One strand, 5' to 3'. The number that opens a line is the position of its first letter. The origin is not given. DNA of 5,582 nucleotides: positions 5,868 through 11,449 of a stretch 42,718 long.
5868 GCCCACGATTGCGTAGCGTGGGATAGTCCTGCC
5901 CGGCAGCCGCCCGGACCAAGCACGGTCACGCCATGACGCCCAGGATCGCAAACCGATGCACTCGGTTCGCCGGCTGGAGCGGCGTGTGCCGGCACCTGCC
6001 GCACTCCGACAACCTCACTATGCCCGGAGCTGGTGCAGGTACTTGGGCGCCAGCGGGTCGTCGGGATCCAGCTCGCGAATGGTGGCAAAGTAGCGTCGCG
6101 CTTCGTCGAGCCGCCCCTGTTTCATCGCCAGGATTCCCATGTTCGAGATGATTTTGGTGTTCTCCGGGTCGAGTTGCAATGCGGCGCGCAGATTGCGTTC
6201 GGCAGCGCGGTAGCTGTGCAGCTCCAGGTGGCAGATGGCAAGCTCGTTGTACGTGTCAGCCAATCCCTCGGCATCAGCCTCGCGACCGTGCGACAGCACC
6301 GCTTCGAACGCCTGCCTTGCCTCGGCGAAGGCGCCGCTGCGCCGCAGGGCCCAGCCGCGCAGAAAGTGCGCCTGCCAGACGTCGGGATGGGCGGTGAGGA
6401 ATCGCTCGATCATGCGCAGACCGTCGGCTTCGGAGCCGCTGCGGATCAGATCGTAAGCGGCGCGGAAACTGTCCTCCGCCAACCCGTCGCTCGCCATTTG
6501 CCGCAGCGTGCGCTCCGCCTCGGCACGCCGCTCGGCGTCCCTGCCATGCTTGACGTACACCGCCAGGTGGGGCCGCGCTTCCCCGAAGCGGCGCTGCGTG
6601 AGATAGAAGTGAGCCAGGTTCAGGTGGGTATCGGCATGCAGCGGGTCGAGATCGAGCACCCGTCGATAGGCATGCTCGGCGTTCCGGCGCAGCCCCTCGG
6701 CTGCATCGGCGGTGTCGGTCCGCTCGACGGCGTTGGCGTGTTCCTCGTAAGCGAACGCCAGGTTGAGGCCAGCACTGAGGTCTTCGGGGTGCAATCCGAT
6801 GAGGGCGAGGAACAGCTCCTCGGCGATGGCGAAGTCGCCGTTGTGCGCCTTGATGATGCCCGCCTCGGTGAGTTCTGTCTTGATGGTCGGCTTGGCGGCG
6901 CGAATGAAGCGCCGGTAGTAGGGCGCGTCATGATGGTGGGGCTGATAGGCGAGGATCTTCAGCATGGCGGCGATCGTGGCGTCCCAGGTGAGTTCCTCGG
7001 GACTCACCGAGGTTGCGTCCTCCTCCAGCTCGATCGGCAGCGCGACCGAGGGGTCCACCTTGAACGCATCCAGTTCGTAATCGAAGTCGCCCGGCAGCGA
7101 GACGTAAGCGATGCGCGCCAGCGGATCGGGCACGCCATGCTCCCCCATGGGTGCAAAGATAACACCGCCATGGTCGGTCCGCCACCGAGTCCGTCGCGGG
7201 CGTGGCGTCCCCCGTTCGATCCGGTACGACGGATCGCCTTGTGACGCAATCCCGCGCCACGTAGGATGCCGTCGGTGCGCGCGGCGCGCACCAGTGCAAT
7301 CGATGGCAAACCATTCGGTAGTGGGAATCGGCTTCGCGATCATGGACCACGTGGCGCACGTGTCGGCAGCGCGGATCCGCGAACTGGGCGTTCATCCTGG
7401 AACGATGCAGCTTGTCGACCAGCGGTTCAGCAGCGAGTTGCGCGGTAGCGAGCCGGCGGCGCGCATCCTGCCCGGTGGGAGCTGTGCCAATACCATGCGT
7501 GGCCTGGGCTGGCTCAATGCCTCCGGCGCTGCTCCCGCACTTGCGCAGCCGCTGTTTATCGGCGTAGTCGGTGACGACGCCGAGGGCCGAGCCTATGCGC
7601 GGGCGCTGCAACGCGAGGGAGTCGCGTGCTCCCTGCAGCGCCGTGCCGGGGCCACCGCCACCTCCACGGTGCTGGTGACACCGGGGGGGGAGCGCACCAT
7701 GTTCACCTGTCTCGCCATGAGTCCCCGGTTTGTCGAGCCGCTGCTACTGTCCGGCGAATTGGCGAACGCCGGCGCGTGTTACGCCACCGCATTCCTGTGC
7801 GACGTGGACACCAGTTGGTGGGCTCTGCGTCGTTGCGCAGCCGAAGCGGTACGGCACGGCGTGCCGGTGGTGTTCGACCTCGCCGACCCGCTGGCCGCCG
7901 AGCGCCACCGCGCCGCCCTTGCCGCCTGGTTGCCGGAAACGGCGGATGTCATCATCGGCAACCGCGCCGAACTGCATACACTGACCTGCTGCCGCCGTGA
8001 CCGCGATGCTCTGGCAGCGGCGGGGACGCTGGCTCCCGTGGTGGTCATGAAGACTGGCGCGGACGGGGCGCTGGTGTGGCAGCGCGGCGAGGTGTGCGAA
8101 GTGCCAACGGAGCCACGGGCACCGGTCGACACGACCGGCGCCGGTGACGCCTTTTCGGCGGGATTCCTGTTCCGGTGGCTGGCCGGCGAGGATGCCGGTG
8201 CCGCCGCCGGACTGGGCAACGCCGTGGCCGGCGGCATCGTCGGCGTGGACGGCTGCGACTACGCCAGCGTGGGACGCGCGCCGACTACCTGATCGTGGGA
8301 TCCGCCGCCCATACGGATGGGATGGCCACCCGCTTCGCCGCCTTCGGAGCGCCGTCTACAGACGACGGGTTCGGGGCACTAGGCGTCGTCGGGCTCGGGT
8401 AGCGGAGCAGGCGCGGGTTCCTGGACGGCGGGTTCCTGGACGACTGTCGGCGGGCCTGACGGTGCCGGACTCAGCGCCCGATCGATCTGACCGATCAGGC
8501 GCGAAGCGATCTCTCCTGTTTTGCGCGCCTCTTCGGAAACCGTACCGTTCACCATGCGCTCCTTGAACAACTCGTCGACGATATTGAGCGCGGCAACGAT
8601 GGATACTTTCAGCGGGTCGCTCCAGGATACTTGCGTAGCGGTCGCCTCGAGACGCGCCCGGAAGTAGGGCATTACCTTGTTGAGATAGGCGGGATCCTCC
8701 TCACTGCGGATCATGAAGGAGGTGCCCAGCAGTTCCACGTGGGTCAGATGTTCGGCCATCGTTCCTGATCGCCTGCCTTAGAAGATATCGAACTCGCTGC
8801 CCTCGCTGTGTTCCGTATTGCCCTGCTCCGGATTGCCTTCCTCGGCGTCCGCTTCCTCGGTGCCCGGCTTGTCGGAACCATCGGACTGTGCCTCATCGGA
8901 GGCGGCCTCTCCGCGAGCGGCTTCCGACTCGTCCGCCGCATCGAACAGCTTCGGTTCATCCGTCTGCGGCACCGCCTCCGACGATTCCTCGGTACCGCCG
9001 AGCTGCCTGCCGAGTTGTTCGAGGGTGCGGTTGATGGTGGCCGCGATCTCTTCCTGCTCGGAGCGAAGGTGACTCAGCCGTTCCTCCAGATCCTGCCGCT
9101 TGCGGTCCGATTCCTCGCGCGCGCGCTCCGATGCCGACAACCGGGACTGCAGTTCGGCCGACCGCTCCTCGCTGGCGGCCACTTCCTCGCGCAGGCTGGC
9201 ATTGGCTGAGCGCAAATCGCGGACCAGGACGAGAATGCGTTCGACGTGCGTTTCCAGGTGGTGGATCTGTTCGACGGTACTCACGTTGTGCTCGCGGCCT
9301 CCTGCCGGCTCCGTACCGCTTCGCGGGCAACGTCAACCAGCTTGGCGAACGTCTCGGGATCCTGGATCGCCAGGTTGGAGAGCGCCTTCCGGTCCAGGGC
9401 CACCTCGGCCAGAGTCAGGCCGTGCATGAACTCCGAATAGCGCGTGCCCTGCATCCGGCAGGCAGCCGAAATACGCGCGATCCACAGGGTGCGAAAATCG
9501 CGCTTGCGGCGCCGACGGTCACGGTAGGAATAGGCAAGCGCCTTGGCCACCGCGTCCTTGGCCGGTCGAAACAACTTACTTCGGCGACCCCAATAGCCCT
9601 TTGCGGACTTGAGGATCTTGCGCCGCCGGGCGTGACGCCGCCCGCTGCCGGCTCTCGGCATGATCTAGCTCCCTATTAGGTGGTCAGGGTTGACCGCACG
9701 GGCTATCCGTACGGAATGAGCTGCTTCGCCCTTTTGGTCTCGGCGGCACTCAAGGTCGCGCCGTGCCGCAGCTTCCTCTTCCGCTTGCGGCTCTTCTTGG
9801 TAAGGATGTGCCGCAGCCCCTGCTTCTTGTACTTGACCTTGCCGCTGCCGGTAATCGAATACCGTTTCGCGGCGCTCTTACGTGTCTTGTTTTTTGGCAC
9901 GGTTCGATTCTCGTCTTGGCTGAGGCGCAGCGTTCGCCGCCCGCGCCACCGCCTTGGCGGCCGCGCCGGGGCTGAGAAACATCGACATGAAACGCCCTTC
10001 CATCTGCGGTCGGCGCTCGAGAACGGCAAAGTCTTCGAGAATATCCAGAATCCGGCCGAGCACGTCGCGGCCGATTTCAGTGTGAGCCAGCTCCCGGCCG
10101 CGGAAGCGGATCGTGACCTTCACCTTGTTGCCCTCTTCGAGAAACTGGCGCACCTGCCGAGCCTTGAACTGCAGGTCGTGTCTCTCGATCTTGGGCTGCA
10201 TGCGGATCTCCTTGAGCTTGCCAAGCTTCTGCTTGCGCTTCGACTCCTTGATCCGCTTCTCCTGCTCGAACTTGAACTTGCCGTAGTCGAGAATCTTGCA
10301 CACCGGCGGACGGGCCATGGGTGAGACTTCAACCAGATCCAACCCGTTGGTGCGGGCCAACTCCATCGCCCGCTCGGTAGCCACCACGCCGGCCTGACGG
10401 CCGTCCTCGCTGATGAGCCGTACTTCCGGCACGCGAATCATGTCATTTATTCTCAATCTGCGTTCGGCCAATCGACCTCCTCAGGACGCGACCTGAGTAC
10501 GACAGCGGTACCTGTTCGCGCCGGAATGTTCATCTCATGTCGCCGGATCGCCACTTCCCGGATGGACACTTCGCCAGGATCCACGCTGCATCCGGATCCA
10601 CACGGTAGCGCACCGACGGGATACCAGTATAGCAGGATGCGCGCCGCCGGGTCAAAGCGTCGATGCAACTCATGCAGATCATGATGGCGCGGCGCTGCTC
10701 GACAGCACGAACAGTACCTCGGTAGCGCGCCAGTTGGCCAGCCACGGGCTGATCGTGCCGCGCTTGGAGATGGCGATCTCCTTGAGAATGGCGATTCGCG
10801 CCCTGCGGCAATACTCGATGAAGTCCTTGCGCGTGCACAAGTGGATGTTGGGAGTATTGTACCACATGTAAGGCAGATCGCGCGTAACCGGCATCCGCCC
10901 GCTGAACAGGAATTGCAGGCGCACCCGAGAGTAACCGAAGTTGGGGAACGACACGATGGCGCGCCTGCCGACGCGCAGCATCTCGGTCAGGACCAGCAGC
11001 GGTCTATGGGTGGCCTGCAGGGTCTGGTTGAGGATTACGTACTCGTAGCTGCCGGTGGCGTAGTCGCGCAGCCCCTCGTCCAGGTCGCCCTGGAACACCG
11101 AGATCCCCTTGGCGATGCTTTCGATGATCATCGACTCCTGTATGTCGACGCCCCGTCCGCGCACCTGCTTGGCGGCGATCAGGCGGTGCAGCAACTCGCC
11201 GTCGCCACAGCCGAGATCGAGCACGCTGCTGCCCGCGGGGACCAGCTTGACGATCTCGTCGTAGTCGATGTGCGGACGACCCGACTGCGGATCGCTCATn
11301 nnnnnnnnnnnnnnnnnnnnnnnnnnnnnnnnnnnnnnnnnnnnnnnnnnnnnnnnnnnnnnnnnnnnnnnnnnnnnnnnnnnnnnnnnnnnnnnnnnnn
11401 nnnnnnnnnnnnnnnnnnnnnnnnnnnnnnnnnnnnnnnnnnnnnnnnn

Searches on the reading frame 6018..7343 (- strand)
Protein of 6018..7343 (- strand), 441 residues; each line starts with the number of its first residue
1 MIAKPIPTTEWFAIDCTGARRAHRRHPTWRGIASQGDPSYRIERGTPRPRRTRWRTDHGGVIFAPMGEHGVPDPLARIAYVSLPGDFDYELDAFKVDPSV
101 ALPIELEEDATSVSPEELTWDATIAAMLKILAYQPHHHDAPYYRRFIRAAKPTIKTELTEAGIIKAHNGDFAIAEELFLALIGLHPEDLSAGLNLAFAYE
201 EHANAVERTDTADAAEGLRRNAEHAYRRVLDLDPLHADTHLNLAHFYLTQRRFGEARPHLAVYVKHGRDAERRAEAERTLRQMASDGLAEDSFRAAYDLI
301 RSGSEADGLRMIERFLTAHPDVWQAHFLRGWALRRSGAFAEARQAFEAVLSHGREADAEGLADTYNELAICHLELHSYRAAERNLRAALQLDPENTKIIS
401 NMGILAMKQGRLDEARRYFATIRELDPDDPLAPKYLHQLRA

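Call 37: search_protein_families(library=pfam, proteins=[window:6018-7343:-], max_evalue=0.00001)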
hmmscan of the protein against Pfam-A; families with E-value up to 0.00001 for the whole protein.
window:6018-7343:- (441 aa): 11 families
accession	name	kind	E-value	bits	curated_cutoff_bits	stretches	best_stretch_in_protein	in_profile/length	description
PF13432.12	TPR_16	-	1.7e-22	79.9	32.7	2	294-350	2-58/65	Tetratricopeptide repeat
PF07719.23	TPR_2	-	5.2e-22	76.5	27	0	400-429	5-34/34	Tetratricopeptide repeat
PF14559.12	TPR_19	-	9.5e-21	74.3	25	2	373-431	2-60/68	Tetratricopeptide repeat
PF00515.34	TPR_1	-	1.6e-19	69.3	27.8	0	362-395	1-34/34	Tetratricopeptide repeat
PF13431.12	TPR_17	-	1.1e-14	53.8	24.4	0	225-257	1-33/34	Tetratricopeptide repeat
PF13428.12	TPR_14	-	5.7e-14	51.7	23.5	0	405-432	10-37/44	Tetratricopeptide repeat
PF13181.12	TPR_8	-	1.4e-12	47.1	25.7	0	362-395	1-34/34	Tetratricopeptide repeat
PF13371.12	TPR_9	-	1.8e-12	47.5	35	0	370-439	3-72/73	Tetratricopeptide repeat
PF13424.12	TPR_12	-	1.9e-11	44.4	30.1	0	332-392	12-75/77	Tetratricopeptide repeat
PF23914.1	TPR_CcmH_CycH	-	5.5e-10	39.7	42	1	336-429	63-155/158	Cytochrome c-type biogenesis protein H TPR domain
PF13174.12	TPR_6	-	5.3e-08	33.4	26.3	0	402-428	6-32/33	Tetratricopeptide repeat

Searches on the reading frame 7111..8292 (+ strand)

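Call 37: search_protein_families(library=pfam, proteins=[window:7111-8292:+], max_evalue=0.00001)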
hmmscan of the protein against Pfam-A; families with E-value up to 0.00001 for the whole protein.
window:7111-8292:+ (393 aa): 1 family
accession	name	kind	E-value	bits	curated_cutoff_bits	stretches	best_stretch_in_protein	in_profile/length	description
PF00294.29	PfkB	-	8.4e-37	127.6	25.8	1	115-384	29-297/302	pfkB family carbohydrate kinase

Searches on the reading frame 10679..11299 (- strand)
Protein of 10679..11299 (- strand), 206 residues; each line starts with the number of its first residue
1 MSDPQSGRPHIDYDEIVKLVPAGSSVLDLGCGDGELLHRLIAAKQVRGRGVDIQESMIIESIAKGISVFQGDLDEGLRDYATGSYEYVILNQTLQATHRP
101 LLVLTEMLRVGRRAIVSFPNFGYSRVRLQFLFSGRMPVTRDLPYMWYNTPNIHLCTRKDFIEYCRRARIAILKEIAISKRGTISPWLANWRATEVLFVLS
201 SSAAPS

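Call 37: search_protein_families(library=pfam, proteins=[window:10679-11299:-], max_evalue=0.00001)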
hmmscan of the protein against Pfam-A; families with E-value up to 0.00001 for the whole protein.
window:10679-11299:- (206 aa): 6 families
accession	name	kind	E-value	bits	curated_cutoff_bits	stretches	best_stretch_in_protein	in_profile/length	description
PF07021.18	MetW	-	2.1e-70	236.7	21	1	12-199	3-193/193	Methionine biosynthesis protein MetW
PF13847.12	Methyltransf_31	-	7.3e-10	39.1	27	1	23-112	4-102/145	Methyltransferase domain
PF13649.12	Methyltransf_25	-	4.4e-08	34.1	27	1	26-110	1-92/97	Methyltransferase domain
PF13489.12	Methyltransf_23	-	1e-06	29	27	1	21-109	21-106/164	Methyltransferase domain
PF08241.18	Methyltransf_11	-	1.6e-06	29.1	21.2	1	27-112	1-88/95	Methyltransferase domain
PF08242.18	Methyltransf_12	-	3.2e-06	28.2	30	1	27-108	1-89/98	Methyltransferase domain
